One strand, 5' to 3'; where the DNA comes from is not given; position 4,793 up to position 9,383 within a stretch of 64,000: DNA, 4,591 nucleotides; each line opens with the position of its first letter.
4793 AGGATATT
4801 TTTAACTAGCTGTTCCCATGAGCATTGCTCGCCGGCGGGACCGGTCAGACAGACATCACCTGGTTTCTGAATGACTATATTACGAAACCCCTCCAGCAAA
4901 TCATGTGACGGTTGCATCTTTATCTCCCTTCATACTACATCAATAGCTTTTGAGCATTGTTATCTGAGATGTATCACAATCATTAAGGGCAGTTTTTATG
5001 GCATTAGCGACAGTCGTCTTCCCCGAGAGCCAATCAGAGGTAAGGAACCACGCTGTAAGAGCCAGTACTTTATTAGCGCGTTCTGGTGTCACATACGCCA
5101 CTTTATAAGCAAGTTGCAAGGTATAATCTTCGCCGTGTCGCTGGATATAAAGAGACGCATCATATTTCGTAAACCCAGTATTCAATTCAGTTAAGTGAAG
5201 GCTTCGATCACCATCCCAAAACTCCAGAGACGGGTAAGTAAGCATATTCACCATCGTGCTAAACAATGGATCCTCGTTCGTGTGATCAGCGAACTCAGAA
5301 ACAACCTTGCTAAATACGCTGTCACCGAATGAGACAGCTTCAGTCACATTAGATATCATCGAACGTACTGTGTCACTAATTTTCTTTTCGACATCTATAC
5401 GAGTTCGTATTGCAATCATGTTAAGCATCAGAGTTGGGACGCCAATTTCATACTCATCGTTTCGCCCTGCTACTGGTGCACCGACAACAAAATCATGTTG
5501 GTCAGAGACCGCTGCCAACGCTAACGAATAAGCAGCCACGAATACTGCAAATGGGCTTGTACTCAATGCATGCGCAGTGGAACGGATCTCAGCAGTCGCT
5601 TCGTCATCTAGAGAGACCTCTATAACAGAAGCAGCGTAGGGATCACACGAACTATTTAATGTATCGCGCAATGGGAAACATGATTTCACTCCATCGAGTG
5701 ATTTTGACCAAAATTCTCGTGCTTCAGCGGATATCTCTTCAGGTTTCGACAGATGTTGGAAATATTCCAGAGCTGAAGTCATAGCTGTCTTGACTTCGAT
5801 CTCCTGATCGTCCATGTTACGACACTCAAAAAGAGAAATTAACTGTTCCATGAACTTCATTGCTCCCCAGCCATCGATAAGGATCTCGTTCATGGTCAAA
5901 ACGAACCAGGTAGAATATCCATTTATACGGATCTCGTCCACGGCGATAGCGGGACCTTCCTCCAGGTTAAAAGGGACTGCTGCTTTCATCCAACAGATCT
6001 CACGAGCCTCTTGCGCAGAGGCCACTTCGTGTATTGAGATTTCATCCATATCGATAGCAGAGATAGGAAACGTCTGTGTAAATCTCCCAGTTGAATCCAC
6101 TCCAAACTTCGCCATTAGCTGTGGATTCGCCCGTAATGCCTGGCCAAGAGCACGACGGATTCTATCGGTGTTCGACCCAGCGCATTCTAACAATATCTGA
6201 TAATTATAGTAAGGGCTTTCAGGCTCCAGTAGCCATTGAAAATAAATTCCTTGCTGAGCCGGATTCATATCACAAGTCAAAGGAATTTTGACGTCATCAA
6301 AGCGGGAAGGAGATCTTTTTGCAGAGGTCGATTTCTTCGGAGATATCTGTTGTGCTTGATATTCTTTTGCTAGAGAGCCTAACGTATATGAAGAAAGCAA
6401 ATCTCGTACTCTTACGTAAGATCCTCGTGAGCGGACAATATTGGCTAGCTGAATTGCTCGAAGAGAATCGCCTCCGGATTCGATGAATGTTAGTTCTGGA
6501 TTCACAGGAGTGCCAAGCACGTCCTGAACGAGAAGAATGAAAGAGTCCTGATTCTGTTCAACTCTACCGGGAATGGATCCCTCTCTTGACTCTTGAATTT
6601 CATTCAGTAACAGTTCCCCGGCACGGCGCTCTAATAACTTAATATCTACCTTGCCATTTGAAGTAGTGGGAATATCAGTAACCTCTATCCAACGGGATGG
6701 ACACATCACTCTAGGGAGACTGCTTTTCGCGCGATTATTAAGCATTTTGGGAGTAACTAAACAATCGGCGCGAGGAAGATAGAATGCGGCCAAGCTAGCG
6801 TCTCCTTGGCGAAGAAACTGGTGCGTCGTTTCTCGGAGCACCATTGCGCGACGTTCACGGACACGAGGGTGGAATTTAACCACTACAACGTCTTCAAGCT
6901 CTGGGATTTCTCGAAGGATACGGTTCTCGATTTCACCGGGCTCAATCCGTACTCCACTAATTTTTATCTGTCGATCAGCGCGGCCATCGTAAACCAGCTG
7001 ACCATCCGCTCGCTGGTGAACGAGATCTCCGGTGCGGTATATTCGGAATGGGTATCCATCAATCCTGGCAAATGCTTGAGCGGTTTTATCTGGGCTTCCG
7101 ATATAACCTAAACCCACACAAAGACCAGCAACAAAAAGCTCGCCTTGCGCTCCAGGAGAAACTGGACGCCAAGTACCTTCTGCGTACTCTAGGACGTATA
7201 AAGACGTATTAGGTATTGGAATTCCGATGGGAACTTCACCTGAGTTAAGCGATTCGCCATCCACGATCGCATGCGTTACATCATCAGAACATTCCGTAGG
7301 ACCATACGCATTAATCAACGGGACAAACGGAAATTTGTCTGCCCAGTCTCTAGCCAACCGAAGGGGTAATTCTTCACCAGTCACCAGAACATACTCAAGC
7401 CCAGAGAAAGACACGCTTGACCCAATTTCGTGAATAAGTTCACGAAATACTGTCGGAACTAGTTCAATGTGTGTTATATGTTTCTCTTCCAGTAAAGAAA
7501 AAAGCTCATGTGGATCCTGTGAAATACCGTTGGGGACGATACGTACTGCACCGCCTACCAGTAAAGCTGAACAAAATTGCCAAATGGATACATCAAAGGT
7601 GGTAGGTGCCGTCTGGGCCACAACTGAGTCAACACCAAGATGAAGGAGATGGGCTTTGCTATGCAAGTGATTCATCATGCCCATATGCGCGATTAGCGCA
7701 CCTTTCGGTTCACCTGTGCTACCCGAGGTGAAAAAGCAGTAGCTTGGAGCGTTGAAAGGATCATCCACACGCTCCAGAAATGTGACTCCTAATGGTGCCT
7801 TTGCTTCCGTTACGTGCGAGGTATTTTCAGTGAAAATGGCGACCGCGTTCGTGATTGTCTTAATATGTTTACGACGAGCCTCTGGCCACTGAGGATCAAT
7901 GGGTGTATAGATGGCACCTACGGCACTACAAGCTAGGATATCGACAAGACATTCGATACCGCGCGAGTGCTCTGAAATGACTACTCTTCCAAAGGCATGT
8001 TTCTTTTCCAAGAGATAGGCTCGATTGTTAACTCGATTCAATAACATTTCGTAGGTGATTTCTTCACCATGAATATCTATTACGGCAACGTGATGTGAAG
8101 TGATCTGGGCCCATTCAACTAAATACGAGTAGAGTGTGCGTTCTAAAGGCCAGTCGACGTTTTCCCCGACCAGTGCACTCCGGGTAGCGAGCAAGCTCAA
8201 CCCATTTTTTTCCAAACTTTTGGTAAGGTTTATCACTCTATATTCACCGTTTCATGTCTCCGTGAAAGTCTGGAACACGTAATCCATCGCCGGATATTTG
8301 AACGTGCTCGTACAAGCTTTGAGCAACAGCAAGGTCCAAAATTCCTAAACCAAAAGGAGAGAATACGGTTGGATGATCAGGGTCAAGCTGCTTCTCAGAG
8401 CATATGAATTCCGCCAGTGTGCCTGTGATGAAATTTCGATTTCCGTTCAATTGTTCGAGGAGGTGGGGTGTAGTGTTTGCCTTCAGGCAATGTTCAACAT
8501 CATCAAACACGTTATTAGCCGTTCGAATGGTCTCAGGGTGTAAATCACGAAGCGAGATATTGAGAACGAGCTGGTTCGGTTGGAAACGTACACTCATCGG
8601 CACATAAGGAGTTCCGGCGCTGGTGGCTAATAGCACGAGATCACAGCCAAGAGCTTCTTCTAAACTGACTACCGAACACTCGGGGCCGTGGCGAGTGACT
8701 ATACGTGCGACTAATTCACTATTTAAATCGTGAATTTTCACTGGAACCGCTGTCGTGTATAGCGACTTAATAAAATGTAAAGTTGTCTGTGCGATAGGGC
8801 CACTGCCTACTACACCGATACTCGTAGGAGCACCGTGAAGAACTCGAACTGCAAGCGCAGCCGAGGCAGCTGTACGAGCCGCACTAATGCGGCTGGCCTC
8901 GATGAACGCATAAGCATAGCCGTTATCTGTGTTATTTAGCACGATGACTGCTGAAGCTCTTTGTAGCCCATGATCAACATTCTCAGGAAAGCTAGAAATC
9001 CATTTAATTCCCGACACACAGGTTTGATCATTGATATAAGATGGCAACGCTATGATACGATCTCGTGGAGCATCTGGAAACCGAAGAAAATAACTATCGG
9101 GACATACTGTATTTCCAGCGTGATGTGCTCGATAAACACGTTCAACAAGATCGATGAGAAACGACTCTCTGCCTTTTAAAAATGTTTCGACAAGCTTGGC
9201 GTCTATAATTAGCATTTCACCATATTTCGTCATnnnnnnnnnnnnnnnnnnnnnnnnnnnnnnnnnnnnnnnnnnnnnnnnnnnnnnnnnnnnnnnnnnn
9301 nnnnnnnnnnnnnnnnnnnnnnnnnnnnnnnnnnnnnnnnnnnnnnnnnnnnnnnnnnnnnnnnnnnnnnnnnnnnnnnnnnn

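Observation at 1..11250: Compact Dap-type NRPS operon: sbnA/sbnB + A-PCP-C + A-PCP + TEII + ATP-grasp + transporter, with divergent PPTase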

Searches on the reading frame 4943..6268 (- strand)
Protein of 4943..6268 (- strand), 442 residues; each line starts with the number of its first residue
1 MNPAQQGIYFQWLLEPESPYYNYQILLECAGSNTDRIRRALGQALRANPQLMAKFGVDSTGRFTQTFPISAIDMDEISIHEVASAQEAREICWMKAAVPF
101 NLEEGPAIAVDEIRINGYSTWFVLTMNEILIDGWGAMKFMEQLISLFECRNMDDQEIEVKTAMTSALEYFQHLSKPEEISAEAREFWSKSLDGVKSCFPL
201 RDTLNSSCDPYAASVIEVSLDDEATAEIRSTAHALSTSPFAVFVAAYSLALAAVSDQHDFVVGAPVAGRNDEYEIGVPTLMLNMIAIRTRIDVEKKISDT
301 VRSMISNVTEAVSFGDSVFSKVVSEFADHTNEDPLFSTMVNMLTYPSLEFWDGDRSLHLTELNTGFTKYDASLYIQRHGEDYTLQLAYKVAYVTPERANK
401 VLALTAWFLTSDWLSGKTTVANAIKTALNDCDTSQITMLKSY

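Call 47: search_solved_structures(query=window:4943-6268:-, max_evalue=0.00001, show_alignments=1)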
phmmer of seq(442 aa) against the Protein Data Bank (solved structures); distinct sequences matched with E-value up to 0.00001: 12.
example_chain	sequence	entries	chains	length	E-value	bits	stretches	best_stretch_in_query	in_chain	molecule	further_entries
5u89_A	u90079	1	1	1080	1.9e-15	60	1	4-381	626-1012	Amino acid adenylation domain protein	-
2jgp_A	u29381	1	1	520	2.9e-15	59.4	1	80-397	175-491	TYROCIDINE SYNTHETASE 3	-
6p1j_A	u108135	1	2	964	8.1e-15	57.9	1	80-383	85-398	Txo2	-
6oyf_A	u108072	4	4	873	1.3e-14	57.3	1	49-379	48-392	Txo1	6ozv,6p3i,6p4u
9rde_A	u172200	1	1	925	4.4e-13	52.2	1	5-324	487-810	Bacitracin synthase 3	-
8qnf_A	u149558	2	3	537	5.4e-11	45.3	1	7-381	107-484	Condensation domain TomBC from the Tomaymycin non-ribosomal peptide synthetase | Tomaymycin non-ribosomal peptide synthetase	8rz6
8z0q_C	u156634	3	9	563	8.3e-10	41.4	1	88-348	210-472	Special condensation domain in NRPS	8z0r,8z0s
8xjz_C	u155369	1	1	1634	1.8e-07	33.7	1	2-377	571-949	Peptide synthetase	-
9lcq_A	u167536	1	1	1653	4.4e-07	32.4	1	2-395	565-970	PvdL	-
9up2_A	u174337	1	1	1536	2e-06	30.3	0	2-395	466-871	PvdL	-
9lcp_A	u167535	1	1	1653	2.1e-06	30.2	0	2-395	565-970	PvdL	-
9lco_A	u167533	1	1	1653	2.1e-06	30.2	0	2-395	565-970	PvdL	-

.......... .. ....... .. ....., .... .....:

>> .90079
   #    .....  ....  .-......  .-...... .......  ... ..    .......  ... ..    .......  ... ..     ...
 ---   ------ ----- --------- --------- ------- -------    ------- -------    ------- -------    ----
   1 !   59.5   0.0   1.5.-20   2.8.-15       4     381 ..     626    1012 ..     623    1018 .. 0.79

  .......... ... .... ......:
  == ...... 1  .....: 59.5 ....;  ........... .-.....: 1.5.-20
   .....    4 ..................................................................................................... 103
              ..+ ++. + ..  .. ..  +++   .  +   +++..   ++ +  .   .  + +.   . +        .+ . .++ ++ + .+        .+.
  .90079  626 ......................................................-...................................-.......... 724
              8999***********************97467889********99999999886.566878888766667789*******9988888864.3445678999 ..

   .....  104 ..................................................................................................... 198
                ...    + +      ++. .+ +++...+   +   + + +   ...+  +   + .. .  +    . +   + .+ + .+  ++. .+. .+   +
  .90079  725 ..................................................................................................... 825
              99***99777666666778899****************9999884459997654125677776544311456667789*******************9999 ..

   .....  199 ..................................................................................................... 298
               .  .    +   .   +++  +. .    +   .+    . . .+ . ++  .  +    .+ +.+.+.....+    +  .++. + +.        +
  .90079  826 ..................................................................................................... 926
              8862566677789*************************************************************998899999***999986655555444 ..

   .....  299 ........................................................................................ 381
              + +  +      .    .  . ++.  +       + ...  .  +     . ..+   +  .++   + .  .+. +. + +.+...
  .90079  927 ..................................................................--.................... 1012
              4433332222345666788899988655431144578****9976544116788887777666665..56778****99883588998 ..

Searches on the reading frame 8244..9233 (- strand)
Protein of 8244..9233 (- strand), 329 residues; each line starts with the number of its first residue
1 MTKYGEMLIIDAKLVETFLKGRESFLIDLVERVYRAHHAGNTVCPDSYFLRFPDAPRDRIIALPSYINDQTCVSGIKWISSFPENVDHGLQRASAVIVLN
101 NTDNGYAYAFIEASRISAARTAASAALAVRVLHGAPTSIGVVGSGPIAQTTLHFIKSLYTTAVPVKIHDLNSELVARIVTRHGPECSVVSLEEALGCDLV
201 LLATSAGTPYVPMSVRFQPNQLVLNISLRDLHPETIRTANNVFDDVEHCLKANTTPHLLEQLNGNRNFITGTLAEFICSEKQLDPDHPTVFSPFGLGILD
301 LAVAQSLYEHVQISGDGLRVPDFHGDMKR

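Call 6: search_protein_families(library=ncbifam, proteins=[window:8244-9233:-], max_evalue=0.01)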
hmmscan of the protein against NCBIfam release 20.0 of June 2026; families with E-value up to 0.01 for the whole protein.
window:8244-9233:- (329 aa): 12 families
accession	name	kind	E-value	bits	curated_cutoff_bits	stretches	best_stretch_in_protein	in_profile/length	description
TIGR03944.1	dehyd_SbnB_fam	equivalog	7.6e-121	403.1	326.9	1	7-323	1-327/327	2,3-diaminopropionate biosynthesis protein SbnB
TIGR02371.1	ala_DH_arch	equivalog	1.2e-21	77.2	409.15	1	15-318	10-320/325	alanine dehydrogenase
NF004793.0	PRK06141.1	equivalog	2.1e-18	66.4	322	1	7-312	1-312/314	bifunctional Delta(1)-pyrroline-2-carboxylate/Delta(1)-piperideine-2-carboxylate reductase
NF006379.0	PRK08618.1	equivalog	2.7e-18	66.4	417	1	7-316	1-320/326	ornithine cyclodeaminase family protein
NF004848.0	PRK06199.1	subfamily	2.3e-17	63.2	362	1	43-179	60-198/379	tyramine oxidase subunit B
NF005603.0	PRK07340.1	equivalog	1.3e-13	50.9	266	1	26-308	21-300/307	delta(1)-pyrroline-2-carboxylate reductase family protein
NF045643.1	ImmsucRedBhcD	equivalog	3.5e-11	43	500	1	7-317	1-316/321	iminosuccinate reductase BhcD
NF045512.1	PyrPipCarbRedLhpI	equivalog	2.9e-09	36.5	400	1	26-305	17-291/298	bifunctional Delta(1)-pyrroline-2-carboxylate/Delta(1)-piperideine-2-carboxylate reductase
NF005762.1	PRK07589.1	equivalog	6.7e-07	28.6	350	1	74-178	65-169/334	ornithine cyclodeaminase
NF005011.0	PRK06407.1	subfamily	9.4e-07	28.3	337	1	94-311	76-299/302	ornithine cyclodeaminase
TIGR02992.1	ectoine_eutC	equivalog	1.3e-05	24.5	471.65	1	27-239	20-241/326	ectoine utilization protein EutC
NF005296.0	PRK06823.1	equivalog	4.8e-05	22.5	438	1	27-160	19-152/315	ornithine cyclodeaminase family protein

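Call 7: search_protein_families(library=pfam, proteins=[window:8244-9233:-], max_evalue=0.01)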
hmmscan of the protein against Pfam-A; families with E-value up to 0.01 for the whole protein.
window:8244-9233:- (329 aa): 1 family
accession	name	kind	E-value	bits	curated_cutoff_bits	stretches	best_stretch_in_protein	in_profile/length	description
PF02423.21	OCD_Mu_crystall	-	3.4e-24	85.8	24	1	26-312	20-311/314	Ornithine cyclodeaminase/mu-crystallin family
